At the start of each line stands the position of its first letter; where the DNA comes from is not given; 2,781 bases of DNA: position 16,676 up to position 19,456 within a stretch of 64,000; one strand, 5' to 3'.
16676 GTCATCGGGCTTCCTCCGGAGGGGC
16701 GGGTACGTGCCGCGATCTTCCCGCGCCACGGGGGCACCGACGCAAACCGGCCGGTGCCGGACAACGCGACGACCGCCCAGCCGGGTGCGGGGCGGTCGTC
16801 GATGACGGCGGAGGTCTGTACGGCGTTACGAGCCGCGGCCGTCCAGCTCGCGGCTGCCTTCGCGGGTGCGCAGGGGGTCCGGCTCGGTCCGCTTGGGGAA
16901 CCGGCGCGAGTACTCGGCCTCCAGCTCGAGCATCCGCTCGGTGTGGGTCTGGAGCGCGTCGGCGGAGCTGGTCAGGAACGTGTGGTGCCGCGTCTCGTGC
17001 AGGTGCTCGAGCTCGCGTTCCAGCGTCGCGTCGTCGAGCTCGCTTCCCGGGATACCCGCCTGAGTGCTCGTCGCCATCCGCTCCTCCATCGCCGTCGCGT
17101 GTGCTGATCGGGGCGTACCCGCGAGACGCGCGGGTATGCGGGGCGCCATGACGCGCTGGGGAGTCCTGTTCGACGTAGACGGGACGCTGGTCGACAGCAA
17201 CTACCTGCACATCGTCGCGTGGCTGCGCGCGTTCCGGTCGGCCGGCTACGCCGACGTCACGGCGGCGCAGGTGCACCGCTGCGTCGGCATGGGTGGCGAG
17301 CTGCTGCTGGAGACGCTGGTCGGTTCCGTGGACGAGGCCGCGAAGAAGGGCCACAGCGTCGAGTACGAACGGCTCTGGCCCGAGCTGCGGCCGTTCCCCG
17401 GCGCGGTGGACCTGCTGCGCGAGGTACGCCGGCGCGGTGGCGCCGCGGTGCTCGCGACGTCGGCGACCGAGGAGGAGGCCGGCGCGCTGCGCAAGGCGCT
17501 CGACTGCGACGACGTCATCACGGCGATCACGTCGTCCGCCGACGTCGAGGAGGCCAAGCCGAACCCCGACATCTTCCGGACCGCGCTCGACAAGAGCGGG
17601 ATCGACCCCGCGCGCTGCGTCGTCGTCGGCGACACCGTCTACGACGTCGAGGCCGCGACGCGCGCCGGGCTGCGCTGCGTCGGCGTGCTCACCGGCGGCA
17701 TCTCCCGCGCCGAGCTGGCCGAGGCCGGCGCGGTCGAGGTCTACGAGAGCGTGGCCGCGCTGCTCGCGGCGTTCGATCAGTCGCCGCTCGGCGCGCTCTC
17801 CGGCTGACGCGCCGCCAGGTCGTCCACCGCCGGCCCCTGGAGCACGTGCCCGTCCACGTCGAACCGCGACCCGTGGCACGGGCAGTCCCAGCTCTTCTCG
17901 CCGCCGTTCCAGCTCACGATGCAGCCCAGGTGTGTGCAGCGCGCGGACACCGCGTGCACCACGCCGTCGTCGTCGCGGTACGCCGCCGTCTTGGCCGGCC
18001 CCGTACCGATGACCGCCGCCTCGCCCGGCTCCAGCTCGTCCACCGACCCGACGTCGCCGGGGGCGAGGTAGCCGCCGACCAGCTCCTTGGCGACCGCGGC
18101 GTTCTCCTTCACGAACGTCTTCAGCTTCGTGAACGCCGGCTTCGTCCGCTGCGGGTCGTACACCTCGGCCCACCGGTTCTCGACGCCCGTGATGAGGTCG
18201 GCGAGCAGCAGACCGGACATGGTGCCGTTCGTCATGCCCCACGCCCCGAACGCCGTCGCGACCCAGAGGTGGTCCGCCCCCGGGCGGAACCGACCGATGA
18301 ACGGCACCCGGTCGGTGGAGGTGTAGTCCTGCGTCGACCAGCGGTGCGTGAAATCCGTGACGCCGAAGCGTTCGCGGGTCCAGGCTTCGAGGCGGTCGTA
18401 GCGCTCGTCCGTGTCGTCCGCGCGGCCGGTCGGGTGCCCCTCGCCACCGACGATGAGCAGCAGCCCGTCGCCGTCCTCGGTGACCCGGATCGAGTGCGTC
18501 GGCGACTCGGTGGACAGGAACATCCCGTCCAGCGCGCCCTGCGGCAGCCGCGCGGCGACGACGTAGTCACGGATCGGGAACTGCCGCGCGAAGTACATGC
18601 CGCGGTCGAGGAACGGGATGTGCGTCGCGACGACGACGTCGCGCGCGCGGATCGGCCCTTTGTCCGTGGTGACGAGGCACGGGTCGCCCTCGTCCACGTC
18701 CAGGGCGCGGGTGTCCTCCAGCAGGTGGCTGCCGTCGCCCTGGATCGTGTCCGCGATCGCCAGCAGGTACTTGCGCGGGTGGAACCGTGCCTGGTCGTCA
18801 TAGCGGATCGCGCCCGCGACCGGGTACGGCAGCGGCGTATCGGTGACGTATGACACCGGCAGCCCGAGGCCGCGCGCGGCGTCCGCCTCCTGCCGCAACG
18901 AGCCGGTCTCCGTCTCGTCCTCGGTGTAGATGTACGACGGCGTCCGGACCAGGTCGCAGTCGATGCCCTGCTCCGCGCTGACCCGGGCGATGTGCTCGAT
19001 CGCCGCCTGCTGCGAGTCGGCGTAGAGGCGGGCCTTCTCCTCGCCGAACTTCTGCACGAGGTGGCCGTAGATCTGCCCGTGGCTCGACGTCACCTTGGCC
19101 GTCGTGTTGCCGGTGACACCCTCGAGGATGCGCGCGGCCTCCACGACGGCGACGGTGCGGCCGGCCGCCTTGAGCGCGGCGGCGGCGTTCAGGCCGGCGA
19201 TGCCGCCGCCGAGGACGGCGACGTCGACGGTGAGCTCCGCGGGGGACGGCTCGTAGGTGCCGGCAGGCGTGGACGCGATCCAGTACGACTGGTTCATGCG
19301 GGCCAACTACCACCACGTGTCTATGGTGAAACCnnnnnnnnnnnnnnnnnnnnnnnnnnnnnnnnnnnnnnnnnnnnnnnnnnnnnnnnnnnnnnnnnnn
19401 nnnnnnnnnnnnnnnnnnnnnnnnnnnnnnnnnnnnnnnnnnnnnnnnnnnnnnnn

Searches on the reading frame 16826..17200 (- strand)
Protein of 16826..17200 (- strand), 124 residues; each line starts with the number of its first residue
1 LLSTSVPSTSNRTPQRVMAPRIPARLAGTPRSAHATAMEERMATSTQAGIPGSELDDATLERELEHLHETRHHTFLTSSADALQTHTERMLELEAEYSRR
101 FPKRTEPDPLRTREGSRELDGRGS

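Call 19: search_protein_families(library=pfam, proteins=[window:16826-17200:-], max_evalue=0.001)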
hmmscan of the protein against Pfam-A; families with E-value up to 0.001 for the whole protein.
window:16826-17200:- (124 aa): 1 family
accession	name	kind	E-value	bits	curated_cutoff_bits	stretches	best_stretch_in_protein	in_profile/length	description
PF19655.4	DUF6158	-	4.8e-25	87.8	26.8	1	49-115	1-66/66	Family of unknown function (DUF6158)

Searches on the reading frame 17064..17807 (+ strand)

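Call 19: search_protein_families(library=pfam, proteins=[window:17064-17807:+], max_evalue=0.001)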
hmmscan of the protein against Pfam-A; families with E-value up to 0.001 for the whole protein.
window:17064-17807:+ (247 aa): 4 families
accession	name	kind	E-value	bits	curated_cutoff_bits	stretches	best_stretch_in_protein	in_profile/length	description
PF13419.12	HAD_2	-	2.3e-31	109.7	23.8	1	34-208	1-178/178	Haloacid dehalogenase-like hydrolase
PF00702.32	Hydrolase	-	2.9e-27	96.7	26.4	1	34-202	4-191/191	haloacid dehalogenase-like hydrolase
PF13242.12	Hydrolase_like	-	1.6e-16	60.4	22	1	165-231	4-73/75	HAD-hyrolase-like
PF12710.13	HAD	-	1.2e-11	45.9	27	1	34-198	1-188/189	haloacid dehalogenase-like hydrolase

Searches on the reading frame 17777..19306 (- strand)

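Call 19: search_protein_families(library=pfam, proteins=[window:17777-19306:-], max_evalue=0.001)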
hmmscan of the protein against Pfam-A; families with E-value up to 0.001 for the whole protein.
window:17777-19306:- (509 aa): 7 families
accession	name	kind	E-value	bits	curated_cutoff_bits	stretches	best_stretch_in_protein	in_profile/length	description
PF01266.30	DAO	-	1.2e-46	160.3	27.9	1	28-371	1-353/353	FAD dependent oxidoreductase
PF00355.32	Rieske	-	1e-14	54.6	20.3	1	419-498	5-85/88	Rieske [2Fe-2S] domain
PF12831.13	FAD_oxidored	-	2.1e-05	24.4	27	1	28-87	1-64/416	FAD dependent oxidoreductase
PF00890.30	FAD_binding_2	-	3.1e-05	23.8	20.4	1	28-60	1-33/414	FAD binding domain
PF07992.20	Pyr_redox_2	-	4.1e-05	23.6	26.1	1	28-89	2-65/291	Pyridine nucleotide-disulphide oxidoreductase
PF03486.20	HI0933_like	-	0.00024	21.1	50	1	28-115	2-91/244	HI0933-like protein Rossmann domain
PF13450.12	NAD_binding_8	-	0.00035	21.2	21.9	1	31-60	1-30/68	NAD(P)-binding Rossmann-like domain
